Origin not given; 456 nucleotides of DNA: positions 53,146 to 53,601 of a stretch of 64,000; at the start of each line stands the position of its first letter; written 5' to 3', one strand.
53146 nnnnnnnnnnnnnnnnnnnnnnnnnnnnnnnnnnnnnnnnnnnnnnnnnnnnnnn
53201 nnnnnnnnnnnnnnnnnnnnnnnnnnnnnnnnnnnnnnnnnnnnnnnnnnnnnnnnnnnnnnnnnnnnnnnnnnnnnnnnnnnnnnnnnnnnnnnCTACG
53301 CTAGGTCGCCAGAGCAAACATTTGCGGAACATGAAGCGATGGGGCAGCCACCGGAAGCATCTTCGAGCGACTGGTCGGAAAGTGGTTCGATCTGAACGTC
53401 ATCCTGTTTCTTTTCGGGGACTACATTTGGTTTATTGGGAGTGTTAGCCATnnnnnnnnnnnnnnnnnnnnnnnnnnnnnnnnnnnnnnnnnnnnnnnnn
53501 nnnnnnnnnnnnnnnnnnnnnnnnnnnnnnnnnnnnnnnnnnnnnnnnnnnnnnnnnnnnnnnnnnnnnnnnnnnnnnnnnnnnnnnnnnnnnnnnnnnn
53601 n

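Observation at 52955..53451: Two tandem, unannotated 51-aa precursor genes sharing the core block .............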

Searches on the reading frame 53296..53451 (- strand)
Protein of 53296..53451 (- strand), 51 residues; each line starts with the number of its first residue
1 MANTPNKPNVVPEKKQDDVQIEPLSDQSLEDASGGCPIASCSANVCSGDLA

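Call 6: search_protein_families(library=pfam, proteins=[window:53296-53451:-], max_evalue=0.01)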
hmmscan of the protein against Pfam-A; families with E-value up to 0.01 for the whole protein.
window:53296-53451:- (51 aa): 0 families

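Call 7: search_protein_families(library=ncbifam, proteins=[window:53296-53451:-], max_evalue=0.1)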
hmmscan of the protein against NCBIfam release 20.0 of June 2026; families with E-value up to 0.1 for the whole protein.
window:53296-53451:- (51 aa): 0 families

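Call 11: find_homologous_proteins(query=window:53299-53451:-, max_evalue=10)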
Query seq(51 aa) (51 aa): 11 proteins with E <= 10 among 11 candidates.
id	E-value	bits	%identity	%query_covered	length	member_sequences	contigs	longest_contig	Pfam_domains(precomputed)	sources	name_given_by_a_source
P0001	2.1e-23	98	90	100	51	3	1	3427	-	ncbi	-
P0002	2.3e-19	85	88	100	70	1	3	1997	-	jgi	jgi:hypothetical protein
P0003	1.8e-17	79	85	94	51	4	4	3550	-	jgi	jgi:hypothetical protein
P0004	4.1e-16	75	77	94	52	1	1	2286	-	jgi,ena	jgi:hypothetical protein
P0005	7.3e-16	74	78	94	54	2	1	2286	-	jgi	jgi:hypothetical protein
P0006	4.6e-14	69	77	94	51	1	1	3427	-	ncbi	-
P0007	2.3e-12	63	72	94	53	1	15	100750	-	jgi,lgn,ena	jgi:hypothetical protein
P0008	5.3e-12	62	69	94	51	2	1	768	-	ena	-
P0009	7.4e-12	62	69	94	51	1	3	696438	-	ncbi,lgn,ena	-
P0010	1.0e-11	61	71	92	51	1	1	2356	-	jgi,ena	jgi:hypothetical protein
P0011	1.6e-7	49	64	94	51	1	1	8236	-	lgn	-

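Call 13: find_encoding_contigs(protein=P0009, flank=10000, max_places=4)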
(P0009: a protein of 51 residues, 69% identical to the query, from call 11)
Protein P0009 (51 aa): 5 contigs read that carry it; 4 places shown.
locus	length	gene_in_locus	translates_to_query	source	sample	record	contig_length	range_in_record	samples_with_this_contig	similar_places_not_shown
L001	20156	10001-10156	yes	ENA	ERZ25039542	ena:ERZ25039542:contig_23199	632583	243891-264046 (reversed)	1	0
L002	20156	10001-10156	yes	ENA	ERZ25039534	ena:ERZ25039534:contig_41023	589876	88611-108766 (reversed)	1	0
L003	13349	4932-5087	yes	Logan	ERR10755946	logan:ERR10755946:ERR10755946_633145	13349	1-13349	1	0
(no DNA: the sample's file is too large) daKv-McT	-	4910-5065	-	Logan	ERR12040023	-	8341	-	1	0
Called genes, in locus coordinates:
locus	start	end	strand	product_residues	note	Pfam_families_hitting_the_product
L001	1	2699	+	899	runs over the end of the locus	PF25816:RamC_N, PF00069:Pkinase, PF05147:LANC_like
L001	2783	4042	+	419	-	-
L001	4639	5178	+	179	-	PF02357:NusG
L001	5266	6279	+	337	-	PF14028:Lant_dehydr_C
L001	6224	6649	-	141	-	-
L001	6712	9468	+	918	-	PF04738:Lant_dehydr_N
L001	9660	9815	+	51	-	-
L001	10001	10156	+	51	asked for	-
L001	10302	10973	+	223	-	-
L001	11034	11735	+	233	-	-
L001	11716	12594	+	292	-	-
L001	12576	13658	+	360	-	PF14028:Lant_dehydr_C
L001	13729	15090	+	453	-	PF13546:DDE_5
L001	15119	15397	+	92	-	-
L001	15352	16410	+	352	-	PF05147:LANC_like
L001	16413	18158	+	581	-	PF00072:Response_reg, PF00211:Guanylate_cyc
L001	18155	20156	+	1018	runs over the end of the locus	PF13180:PDZ_2 (weak), PF13185:GAF_2 (weak), PF00512:HisKA, PF02518:HATPase_c, PF00072:Response_reg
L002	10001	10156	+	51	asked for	-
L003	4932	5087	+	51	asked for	-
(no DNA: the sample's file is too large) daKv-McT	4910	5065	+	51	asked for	-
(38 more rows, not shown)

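Call 14: find_encoding_contigs(protein=P0007, flank=10000, max_places=6)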
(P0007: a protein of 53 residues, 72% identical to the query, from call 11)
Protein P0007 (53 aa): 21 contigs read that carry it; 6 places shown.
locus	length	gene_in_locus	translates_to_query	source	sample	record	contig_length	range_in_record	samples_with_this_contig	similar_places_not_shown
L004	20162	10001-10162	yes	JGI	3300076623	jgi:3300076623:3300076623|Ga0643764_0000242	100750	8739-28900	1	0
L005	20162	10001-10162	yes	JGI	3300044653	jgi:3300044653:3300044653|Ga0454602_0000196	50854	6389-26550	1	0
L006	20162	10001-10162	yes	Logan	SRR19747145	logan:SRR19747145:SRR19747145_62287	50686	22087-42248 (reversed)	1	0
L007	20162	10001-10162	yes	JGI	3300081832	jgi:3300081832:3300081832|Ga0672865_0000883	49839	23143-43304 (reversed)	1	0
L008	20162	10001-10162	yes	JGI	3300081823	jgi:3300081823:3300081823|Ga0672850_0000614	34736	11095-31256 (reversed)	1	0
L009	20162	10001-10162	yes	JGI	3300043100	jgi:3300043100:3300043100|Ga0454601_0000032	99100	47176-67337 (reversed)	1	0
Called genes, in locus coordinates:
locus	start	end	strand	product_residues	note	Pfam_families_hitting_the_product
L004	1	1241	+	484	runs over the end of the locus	PF04185:Phosphoesterase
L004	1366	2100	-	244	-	PF00005:ABC_tran, PF02463:SMC_N (faint), PF13304:AAA_21 (faint)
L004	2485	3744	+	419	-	-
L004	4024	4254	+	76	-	-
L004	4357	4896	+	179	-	PF02357:NusG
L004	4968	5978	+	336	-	PF14028:Lant_dehydr_C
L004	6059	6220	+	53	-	-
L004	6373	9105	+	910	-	PF04738:Lant_dehydr_N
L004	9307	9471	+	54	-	-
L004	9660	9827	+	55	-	-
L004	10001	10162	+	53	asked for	-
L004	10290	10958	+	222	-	-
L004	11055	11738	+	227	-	-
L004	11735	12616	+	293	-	-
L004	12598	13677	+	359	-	PF14028:Lant_dehydr_C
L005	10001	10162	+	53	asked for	-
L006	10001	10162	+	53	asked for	-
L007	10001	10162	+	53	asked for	-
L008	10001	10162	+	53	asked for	-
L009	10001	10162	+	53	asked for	-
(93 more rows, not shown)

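Call 19: find_related_loci(query=A2, collection=genome_contigs, flank=10000)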
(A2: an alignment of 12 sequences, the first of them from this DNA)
Query A2 (51 aa) in genome_contigs; peptide patterns used: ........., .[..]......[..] (x = any residue, [..] = any of these).
21 stretches matched a pattern; 2 encode a relative of the query (tblastn E <= 1e-3); 2 distinct loci.
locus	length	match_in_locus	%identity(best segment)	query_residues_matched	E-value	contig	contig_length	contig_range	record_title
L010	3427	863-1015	90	1-51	9e-29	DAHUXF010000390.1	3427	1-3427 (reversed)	MAG TPA_asm: Acidobacteriaceae bacterium isolate clean1646 NODE_390_length_3427_cov_1.957910, whole genome shotgun seque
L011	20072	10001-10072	54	17-40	3e-5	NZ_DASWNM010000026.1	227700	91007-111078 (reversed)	MAG: Longimicrobium sp. isolate SMAG_U3414 k141_320166, whole genome shotgun sequence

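Call 24: search_protein_families(library=pfam, proteins=[L011:29-1435:+, L011:1508-2878:+, L011:4804-6171:+, L011:6150-7187:+, L011:11883-12575:+, L011:12594-13487:+, L011:13394-14461:+, L011:14599-15774:+, L011:14569-16050:-, L011:17066-18778:+], max_evalue=0.01)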
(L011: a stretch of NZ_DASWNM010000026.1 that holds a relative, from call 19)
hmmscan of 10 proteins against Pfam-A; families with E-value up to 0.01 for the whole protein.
L011:29-1435:+ (468 aa): 0 families

L011:1508-2878:+ (456 aa): 0 families

L011:4804-6171:+ (455 aa): 1 family
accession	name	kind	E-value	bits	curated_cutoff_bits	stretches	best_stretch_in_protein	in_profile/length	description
PF05147.19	LANC_like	-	3.8e-49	167.6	23.2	1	95-449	3-346/350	Lanthionine synthetase C-like protein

L011:6150-7187:+ (345 aa): 1 family
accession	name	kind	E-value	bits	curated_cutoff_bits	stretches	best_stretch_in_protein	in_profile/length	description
PF14028.11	Lant_dehydr_C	-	8.1e-11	43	24.4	1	19-331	3-254/255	Lantibiotic biosynthesis dehydratase C-term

L011:11883-12575:+ (230 aa): 0 families

L011:12594-13487:+ (297 aa): 1 family
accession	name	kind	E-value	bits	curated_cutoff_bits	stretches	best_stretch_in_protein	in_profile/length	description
PF14028.11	Lant_dehydr_C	-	4.9e-07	30.6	24.4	1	5-159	3-123/255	Lantibiotic biosynthesis dehydratase C-term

L011:13394-14461:+ (355 aa): 1 family
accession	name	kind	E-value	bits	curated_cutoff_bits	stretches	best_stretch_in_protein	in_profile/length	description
PF14028.11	Lant_dehydr_C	-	3.7e-30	106.4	24.4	1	42-336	1-254/255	Lantibiotic biosynthesis dehydratase C-term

L011:14599-15774:+ (391 aa): 0 families

L011:14569-16050:- (493 aa): 1 family
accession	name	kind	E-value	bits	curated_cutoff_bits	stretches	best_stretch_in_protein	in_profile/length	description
PF00589.27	Phage_integrase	-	7.3e-12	45.8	27.1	1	303-472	3-170/172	Phage integrase family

L011:17066-18778:+ (570 aa): 3 families
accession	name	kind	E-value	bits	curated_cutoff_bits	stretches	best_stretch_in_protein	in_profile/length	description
PF07508.19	Recombinase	-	5.7e-10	39.8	21.1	1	225-339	3-100/102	Recombinase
PF00239.26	Resolvase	-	3.2e-08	34.2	23.3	1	24-173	6-139/145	Resolvase, N terminal domain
PF13408.12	Zn_ribbon_recom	-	1.1e-07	32.5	25.3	1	356-418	1-54/58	Recombinase zinc beta ribbon domain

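Call 36: find_homologous_proteins(query=A3, max_evalue=1)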
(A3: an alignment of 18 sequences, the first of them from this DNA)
Query A3 (18 sequences) (51 aa, profile of the alignment): 470 proteins with E <= 1 among 2484 candidates; the best 120 are listed.
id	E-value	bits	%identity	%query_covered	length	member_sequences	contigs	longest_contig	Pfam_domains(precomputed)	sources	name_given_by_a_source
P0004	1.2e-22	98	77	94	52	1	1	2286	-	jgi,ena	jgi:hypothetical protein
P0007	2.8e-22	96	72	94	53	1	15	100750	-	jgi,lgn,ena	jgi:hypothetical protein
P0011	3.3e-20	90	64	94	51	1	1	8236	-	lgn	-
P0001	7.4e-19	86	90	100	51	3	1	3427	-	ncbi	-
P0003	2.0e-18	84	85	94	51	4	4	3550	-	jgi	jgi:hypothetical protein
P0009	2.3e-18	84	69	94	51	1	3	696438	-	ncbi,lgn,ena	-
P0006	2.4e-18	84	77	94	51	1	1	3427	-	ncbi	-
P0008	2.5e-18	84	69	94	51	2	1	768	-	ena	-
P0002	2.8e-18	84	88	100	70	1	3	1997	-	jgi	jgi:hypothetical protein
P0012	3.6e-17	80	76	98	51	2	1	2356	-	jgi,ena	jgi:hypothetical protein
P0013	6.4e-17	79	62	92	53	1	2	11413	-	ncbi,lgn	-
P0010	8.1e-17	79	71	92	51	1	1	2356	-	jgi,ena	jgi:hypothetical protein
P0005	5.4e-16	76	78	94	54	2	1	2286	-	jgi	jgi:hypothetical protein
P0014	2.9e-15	74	69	94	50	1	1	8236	-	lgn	-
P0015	5.5e-14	70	46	51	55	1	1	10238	-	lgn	-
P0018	6.1e-13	67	62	84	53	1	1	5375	-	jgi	jgi:hypothetical protein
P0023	5.1e-12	64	50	65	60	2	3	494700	-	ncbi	-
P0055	1.1e-10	59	46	69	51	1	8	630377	-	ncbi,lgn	-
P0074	4.6e-10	57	63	37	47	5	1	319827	-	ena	-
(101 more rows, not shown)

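Call 42: find_encoding_contigs(protein=P0023, flank=10000, max_places=1)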
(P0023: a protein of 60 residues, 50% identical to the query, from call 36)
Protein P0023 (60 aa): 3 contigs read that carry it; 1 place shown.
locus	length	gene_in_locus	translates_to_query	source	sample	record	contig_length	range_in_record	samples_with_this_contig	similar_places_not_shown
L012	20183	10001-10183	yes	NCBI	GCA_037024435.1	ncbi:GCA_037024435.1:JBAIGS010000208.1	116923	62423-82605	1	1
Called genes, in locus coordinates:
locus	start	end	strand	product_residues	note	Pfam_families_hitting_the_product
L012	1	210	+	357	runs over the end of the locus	PF00291:PALP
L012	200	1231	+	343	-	PF02423:OCD_Mu_crystall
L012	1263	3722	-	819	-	PF12704:MacB_PCD, PF02687:FtsX, PF12704:MacB_PCD, PF02687:FtsX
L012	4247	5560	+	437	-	PF05147:LANC_like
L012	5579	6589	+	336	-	PF14028:Lant_dehydr_C (faint)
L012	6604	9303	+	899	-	PF04738:Lant_dehydr_N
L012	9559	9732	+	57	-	-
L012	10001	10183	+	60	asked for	-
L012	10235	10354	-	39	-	-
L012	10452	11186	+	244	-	-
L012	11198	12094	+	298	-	-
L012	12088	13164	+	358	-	PF14028:Lant_dehydr_C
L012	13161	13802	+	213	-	-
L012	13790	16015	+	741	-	PF03412:Peptidase_C39, PF00664:ABC_membrane, PF00005:ABC_tran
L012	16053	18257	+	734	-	PF00664:ABC_membrane, PF00005:ABC_tran, PF02463:SMC_N (faint)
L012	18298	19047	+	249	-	-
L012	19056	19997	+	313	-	PF00583:Acetyltransf_1, PF13508:Acetyltransf_7 (faint)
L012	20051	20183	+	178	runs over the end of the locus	PF05118:Asp_Arg_Hydrox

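Call 43: find_encoding_contigs(protein=P0055, flank=10000, max_places=1)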
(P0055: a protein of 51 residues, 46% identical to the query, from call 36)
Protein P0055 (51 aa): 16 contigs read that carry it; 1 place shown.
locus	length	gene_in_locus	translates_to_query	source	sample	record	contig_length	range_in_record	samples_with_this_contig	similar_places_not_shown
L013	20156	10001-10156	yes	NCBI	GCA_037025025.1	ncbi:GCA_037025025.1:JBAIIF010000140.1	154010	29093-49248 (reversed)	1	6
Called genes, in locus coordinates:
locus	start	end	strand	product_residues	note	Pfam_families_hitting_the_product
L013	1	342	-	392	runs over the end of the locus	PF13424:TPR_12 (faint), PF13431:TPR_17 (faint), PF13432:TPR_16 (faint), PF00515:TPR_1 (faint), PF07719:TPR_2 (faint), PF13181:TPR_8 (faint), PF13428:TPR_14 (faint), PF13414:TPR_11 (faint)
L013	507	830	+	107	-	-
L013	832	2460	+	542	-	PF04055:Radical_SAM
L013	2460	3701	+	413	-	PF09668:Asp_protease (faint), PF13650:Asp_protease_2, PF13975:gag-asp_proteas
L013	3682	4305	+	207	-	PF03848:TehB (weak), PF13489:Methyltransf_23 (weak), PF13847:Methyltransf_31, PF08241:Methyltransf_11, PF08242:Methyltransf_12 (weak), PF13649:Methyltransf_25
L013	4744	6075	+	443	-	PF05147:LANC_like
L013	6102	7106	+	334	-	PF14028:Lant_dehydr_C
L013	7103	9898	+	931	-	PF04738:Lant_dehydr_N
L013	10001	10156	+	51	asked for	-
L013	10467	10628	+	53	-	-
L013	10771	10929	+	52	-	-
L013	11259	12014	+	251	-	-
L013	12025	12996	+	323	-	-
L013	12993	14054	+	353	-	PF14028:Lant_dehydr_C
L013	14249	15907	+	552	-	PF10670:DUF4198 (faint), PF13620:CarboxypepD_reg, PF13715:CarbopepD_reg_2 (faint), PF17210:SdrD_B (faint), PF17802:SpaA (faint), PF22904:NOMO1-like_2nd (faint), PF13620:CarboxypepD_reg, PF14686:fn3_3 (weak)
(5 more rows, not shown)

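Call 44: find_encoding_contigs(protein=P0074, flank=10000, max_places=1)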
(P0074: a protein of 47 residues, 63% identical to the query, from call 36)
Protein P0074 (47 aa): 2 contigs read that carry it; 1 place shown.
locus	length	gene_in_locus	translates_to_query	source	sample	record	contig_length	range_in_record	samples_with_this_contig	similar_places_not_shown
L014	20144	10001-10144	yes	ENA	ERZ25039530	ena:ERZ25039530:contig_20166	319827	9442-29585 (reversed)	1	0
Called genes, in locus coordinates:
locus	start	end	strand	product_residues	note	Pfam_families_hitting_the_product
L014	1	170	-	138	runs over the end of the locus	-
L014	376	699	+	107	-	-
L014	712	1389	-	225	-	PF07638:Sigma70_ECF (weak), PF04542:Sigma70_r2, PF08281:Sigma70_r4_2, PF04545:Sigma70_r4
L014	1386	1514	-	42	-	-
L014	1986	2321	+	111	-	-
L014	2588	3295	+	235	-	-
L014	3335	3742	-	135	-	-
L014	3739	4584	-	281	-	-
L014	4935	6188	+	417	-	PF05147:LANC_like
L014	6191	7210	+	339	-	PF14028:Lant_dehydr_C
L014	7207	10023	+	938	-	PF04738:Lant_dehydr_N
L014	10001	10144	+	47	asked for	-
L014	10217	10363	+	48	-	-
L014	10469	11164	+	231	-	-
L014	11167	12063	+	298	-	-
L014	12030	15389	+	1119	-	PF14028:Lant_dehydr_C, PF03412:Peptidase_C39, PF00664:ABC_membrane, PF00005:ABC_tran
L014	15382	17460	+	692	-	PF00664:ABC_membrane, PF00005:ABC_tran, PF02463:SMC_N (faint)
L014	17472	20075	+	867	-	PF12704:MacB_PCD, PF02687:FtsX, PF12704:MacB_PCD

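Call 86: search_protein_families(library=ncbifam, alignment_id=A3, max_evalue=1)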
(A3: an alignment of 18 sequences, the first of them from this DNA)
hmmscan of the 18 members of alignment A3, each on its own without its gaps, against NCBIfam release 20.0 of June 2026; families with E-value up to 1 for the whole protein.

A. member 1, seq(51 aa): 0 families

B. families by the number of members that match (of 18 scanned): 13 families
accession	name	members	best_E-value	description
NF038167.1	cyan_ocin_like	6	0.0081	CTB family bacteriocin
NF046113.1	BLP_Lacticasei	3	0.14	bacteriocin-like peptide, LSEI_2386 family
TIGR01847.1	bacteriocin_sig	2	0.0081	bacteriocin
TIGR04149.1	GG_sam_targ_CFB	2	0.037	TIGR04149 family rSAM-modified RiPP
TIGR03949.1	bact_IIb_cerein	1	0.00083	class IIb bacteriocin, lactobin A/cerein 7B family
NF050135.1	DNAbindNdsB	1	0.011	DNA-binding protein NsdB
TIGR04495.1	RiPP_XyeA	1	0.039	XyeA family cyclophane-containing RiPP triceptide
NF002346.0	PRK01305.2-3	1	0.046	arginyltransferase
TIGR03893.1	lant_SP_1948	1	0.068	lichenicidin A2 family type 2 lantibiotic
NF058617.1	chaperone_FapA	1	0.069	functional amyloid chaperone FapA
NF038034.1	lactGbeta_entB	1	0.084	lactococcin G-beta/enterocin 1071B family bacteriocin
TIGR01259.1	comE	1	0.15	comEA protein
NF007259.0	PRK09709.1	1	0.28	exodeoxyribonuclease VIII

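Call 87: search_protein_families(library=pfam, alignment_id=A3, max_evalue=1)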
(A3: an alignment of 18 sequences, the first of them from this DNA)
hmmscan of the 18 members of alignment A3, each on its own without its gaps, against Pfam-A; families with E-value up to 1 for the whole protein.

A. member 1, seq(51 aa): 0 families

B. families by the number of members that match (of 18 scanned): 5 families
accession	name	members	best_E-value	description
PF10439.15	Bacteriocin_IIc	2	0.02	Bacteriocin class II with double-glycine leader peptide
PF04604.19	L_biotic_typeA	1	0.025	Type-A lantibiotic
PF14261.11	DUF4351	1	0.097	Domain of unknown function (DUF4351)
PF03047.20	ComC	1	0.12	COMC family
PF04369.19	Lactococcin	1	0.22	Lactococcin-like family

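Call 100: find_encoding_contigs(protein=P0011, flank=8000, max_places=1)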
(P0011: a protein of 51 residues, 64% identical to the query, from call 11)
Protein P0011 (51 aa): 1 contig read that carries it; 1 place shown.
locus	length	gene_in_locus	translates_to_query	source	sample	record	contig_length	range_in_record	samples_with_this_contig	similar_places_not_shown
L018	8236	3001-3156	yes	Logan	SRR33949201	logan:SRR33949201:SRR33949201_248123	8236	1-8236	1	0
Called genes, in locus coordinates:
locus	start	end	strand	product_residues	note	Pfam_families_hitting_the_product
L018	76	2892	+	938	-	PF04738:Lant_dehydr_N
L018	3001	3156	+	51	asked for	-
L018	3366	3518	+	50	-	-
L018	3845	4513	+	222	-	-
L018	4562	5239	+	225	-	-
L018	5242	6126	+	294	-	-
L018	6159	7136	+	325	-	PF14028:Lant_dehydr_C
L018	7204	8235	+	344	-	?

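Call 101: find_encoding_contigs(protein=P0018, flank=8000, max_places=1)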
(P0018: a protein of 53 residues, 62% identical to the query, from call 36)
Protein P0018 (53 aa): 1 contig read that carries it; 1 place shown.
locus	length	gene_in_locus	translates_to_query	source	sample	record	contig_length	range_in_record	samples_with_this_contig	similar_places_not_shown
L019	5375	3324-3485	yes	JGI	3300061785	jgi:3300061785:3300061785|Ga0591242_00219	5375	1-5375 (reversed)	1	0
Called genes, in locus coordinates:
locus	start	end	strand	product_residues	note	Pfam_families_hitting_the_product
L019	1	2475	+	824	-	?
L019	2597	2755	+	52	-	-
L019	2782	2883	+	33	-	-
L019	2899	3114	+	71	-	-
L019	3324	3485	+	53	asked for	-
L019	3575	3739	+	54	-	-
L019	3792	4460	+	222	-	-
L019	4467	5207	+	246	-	-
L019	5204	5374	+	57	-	?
